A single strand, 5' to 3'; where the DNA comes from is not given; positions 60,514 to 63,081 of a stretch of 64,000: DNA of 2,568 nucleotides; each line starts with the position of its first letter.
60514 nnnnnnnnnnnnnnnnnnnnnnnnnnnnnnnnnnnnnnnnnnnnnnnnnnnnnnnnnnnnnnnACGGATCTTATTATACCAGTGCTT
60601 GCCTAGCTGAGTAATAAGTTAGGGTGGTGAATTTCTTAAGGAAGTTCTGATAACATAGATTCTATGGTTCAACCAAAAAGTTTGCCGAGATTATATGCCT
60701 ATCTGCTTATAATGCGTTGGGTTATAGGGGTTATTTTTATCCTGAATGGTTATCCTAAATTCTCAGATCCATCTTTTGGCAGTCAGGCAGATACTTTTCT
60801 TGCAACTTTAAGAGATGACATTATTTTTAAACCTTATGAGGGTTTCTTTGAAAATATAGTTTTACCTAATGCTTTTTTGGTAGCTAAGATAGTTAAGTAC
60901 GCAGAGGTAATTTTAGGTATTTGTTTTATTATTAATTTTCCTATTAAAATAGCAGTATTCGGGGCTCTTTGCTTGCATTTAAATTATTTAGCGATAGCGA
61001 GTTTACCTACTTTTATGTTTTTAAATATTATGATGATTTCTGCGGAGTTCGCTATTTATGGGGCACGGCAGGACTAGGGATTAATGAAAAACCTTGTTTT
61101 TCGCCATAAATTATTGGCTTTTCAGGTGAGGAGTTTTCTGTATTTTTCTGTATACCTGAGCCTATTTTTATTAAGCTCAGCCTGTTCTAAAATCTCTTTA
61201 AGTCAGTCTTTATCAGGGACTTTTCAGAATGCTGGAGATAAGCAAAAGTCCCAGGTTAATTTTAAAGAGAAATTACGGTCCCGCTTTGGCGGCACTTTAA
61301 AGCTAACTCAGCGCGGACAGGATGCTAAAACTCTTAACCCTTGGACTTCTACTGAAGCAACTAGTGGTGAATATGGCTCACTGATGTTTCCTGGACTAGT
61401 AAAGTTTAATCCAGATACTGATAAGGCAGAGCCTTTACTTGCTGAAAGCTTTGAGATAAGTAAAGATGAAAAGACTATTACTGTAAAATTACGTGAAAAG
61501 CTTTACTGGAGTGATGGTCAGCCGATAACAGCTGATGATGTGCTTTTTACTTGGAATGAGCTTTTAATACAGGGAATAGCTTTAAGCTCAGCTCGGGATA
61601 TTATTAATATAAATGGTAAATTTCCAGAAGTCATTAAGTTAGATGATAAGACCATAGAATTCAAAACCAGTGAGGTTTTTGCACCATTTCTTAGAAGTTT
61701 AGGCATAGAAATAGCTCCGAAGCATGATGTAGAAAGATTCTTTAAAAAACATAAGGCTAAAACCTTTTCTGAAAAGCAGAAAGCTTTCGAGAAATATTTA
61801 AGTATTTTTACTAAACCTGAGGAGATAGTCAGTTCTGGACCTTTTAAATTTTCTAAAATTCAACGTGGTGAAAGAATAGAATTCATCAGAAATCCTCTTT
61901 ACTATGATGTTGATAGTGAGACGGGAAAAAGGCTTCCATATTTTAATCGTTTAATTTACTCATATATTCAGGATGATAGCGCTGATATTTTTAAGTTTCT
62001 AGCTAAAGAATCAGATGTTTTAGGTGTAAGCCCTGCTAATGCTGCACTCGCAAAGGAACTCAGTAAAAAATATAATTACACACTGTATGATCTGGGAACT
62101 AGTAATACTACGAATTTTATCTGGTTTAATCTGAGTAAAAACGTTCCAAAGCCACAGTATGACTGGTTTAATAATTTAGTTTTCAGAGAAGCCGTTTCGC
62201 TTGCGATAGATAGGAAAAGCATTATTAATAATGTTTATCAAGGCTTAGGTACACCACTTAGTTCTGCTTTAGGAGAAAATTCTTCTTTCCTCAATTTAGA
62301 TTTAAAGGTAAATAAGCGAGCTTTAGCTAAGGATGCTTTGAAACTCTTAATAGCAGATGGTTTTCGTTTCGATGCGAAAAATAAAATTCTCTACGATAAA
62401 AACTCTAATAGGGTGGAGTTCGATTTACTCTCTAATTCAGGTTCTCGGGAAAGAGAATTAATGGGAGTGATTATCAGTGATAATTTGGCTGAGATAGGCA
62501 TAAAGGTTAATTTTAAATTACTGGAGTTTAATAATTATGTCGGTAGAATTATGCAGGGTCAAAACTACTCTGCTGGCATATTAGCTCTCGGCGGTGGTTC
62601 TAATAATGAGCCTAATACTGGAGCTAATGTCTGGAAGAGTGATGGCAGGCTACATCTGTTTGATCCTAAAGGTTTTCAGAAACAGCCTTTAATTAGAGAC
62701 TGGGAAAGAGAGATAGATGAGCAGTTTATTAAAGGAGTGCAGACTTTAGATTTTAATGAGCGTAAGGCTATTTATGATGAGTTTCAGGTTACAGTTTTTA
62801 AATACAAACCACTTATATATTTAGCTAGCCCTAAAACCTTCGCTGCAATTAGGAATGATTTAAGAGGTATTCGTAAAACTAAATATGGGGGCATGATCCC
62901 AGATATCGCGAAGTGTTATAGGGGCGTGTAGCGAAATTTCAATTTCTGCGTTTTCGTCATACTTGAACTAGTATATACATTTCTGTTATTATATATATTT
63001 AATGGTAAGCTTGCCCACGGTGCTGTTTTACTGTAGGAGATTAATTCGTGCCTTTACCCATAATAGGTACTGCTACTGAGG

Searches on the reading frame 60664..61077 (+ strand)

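Call 92: search_protein_families(library=pfam, proteins=[window:60664-61077:+], max_evalue=0.00001)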
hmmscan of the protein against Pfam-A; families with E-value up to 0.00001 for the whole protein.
window:60664-61077:+ (137 aa): 1 family
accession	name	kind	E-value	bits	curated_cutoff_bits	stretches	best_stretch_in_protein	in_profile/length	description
PF07681.17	DoxX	-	8.9e-08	33.1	23.6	1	14-106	2-77/85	DoxX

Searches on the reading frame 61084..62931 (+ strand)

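Call 92: search_protein_families(library=pfam, proteins=[window:61084-62931:+], max_evalue=0.00001)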
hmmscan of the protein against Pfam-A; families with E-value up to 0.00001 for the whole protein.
window:61084-62931:+ (615 aa): 1 family
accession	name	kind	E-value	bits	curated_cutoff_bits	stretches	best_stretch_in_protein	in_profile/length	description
PF00496.27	SBP_bac_5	-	3e-68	231.1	32.4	1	115-518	2-362/368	Bacterial extracellular solute-binding proteins, family 5 Middle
